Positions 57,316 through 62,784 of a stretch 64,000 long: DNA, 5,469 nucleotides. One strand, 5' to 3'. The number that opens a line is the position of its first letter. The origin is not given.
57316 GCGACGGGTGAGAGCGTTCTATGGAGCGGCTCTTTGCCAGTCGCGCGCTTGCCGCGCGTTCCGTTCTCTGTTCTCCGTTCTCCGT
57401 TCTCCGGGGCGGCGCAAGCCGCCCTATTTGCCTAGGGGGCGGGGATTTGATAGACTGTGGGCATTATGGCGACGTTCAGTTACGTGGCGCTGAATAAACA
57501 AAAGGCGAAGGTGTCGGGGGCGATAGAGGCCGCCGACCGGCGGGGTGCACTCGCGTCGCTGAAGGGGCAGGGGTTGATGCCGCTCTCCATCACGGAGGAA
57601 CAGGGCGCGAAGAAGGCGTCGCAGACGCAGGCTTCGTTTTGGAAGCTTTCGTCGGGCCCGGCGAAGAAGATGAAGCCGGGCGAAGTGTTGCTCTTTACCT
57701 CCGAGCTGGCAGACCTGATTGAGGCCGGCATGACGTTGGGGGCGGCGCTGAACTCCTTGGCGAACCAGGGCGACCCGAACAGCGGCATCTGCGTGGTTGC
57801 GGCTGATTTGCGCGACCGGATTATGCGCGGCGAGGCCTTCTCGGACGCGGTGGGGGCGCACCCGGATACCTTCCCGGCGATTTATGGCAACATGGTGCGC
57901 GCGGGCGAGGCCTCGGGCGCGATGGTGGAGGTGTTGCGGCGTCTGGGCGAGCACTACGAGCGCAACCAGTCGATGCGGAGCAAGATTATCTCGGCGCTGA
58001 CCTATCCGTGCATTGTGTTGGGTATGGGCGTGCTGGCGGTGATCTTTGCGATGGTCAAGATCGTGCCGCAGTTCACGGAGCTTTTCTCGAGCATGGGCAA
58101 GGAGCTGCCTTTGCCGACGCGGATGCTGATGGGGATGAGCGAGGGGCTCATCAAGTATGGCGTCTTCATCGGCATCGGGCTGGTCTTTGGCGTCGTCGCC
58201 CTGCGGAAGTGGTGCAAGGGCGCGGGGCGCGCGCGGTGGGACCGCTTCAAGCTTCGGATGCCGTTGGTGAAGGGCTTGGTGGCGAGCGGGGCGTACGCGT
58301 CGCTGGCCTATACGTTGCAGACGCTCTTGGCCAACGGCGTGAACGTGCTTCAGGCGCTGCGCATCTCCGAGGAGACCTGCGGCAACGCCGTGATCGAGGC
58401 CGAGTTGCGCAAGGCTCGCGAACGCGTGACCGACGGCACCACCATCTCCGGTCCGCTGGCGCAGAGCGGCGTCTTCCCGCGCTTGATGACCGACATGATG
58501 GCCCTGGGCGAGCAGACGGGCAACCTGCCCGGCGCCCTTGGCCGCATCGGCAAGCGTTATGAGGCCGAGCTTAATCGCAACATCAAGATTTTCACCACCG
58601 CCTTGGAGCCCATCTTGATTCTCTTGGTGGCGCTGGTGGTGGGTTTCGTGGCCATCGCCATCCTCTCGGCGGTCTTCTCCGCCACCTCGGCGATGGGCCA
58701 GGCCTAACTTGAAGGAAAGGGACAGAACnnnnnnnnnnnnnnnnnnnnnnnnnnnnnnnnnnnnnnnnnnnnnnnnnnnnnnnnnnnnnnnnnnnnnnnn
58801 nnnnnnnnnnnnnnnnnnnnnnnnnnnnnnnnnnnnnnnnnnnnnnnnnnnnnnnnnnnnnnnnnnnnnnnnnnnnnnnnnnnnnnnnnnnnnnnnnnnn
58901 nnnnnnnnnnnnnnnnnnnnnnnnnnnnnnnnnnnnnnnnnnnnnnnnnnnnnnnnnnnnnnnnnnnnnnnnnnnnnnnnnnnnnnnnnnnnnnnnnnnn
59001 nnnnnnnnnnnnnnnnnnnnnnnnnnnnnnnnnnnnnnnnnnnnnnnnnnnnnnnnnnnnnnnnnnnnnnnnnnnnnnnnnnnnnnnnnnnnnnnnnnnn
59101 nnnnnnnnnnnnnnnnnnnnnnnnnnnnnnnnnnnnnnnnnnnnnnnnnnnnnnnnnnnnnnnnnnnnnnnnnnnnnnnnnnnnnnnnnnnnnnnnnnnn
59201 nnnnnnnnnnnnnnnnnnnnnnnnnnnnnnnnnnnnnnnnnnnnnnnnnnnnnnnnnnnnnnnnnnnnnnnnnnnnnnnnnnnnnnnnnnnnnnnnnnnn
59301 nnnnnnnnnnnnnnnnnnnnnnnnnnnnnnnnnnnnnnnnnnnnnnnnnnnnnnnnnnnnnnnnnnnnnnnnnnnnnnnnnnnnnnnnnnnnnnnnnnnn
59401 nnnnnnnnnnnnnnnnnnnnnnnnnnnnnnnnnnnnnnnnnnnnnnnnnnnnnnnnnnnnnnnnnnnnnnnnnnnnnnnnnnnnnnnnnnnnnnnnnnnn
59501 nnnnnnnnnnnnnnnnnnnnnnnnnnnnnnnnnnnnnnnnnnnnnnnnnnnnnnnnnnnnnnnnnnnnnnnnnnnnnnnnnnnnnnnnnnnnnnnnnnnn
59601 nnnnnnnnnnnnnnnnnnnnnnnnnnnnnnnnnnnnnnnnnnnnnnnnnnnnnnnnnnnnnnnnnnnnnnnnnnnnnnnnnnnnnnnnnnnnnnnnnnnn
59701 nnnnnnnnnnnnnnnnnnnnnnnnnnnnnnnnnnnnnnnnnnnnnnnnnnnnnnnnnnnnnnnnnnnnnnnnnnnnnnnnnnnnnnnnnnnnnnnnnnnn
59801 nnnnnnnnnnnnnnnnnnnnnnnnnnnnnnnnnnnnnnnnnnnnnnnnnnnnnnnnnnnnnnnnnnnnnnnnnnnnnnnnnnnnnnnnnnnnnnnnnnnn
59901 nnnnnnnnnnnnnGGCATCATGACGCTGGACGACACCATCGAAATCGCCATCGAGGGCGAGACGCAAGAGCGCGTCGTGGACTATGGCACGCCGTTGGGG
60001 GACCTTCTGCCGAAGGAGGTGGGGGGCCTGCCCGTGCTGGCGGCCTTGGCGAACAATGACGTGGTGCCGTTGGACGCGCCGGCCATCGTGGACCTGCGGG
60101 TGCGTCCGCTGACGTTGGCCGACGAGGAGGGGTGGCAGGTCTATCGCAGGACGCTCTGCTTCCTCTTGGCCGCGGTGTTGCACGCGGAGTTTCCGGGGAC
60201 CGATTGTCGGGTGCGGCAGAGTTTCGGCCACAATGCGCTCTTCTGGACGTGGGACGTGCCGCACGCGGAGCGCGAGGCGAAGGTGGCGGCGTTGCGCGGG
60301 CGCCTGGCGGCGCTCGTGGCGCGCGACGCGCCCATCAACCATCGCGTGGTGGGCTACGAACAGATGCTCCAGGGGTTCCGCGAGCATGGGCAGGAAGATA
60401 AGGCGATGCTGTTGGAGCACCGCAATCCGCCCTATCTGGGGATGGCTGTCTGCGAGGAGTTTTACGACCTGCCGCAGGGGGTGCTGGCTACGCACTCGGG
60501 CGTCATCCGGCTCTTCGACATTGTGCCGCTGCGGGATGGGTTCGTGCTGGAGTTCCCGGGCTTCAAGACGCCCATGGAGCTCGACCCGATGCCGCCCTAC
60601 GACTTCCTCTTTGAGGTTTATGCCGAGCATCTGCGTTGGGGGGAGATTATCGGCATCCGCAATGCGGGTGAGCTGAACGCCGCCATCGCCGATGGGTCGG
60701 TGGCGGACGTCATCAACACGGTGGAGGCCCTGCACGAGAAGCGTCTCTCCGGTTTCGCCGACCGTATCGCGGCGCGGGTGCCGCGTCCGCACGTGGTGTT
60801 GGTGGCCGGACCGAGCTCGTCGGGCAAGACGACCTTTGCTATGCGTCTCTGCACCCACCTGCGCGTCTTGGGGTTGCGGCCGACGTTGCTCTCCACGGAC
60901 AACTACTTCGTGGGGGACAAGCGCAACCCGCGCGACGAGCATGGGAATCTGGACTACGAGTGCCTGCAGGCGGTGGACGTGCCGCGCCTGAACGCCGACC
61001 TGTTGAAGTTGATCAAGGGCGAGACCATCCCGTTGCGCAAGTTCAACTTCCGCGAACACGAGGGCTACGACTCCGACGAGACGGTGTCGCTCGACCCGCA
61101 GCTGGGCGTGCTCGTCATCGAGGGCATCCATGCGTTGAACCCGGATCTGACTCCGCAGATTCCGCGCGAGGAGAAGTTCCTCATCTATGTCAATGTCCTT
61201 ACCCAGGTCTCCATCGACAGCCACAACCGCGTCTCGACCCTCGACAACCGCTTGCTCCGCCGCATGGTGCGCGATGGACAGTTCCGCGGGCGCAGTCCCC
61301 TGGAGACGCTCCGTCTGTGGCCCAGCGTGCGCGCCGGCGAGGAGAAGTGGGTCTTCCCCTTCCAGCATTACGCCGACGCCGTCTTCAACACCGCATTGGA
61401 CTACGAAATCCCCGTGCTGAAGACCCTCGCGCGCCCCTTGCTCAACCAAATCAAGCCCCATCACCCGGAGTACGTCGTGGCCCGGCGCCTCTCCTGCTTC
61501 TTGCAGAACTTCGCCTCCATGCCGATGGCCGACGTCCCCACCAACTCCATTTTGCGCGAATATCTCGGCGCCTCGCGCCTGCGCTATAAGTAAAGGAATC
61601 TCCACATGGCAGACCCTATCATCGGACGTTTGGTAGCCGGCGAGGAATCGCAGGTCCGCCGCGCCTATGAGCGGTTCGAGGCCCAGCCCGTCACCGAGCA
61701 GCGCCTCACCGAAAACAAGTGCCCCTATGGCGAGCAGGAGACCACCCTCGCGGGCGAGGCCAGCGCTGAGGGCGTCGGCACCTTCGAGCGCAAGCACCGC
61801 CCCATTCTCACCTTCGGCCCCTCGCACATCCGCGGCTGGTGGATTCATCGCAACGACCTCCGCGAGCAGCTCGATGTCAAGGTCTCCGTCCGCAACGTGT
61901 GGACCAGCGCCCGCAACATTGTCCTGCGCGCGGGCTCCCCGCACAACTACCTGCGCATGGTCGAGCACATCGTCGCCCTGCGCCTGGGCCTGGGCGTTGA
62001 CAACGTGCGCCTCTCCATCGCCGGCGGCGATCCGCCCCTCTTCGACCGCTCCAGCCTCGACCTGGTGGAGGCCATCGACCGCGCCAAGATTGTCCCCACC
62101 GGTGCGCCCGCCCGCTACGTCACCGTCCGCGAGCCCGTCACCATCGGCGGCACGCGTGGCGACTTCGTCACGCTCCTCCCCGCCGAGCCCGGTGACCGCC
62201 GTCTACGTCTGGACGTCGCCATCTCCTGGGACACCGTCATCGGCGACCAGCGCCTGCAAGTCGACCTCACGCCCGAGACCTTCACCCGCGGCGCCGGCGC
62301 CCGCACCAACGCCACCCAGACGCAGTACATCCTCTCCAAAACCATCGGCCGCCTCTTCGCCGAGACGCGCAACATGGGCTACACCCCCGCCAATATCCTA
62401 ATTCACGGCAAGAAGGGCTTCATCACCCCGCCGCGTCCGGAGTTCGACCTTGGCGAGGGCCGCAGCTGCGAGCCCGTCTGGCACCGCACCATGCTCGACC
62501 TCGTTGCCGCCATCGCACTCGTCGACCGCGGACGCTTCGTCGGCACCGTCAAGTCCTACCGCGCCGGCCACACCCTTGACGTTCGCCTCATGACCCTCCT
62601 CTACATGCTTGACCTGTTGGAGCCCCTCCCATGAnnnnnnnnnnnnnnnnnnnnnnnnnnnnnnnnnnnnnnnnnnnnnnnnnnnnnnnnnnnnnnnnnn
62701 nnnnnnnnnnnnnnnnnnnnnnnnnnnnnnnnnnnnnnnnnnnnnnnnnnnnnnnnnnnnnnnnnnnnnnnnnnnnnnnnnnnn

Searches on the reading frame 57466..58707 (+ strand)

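Call 54: search_protein_families(library=pfam, proteins=[window:57466-58707:+], max_evalue=0.00001)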
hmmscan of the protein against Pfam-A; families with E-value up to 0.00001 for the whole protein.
window:57466-58707:+ (413 aa): 1 family
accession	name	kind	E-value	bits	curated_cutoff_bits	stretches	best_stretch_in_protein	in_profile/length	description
PF00482.28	T2SSF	-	2.7e-53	179.7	25.2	2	77-201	1-125/125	Type II secretion system (T2SS), protein F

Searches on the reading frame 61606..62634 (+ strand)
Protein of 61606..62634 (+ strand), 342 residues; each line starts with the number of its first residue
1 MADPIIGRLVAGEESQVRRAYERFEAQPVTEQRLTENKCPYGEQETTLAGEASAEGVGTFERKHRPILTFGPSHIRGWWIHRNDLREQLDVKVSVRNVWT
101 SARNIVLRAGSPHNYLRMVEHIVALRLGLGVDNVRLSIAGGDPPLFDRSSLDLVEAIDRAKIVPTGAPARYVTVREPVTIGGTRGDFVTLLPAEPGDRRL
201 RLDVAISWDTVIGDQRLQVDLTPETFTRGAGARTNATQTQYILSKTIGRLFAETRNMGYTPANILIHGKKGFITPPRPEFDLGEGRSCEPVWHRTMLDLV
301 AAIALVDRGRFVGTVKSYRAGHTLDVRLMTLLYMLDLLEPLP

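Call 54: search_protein_families(library=pfam, proteins=[window:61606-62634:+], max_evalue=0.00001)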
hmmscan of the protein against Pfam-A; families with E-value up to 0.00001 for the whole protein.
window:61606-62634:+ (342 aa): 1 family
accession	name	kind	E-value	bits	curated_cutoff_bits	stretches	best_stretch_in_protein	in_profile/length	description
PF03331.19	LpxC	-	4e-32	112.2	27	1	46-332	2-266/268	UDP-3-O-acyl N-acetylglycosamine deacetylase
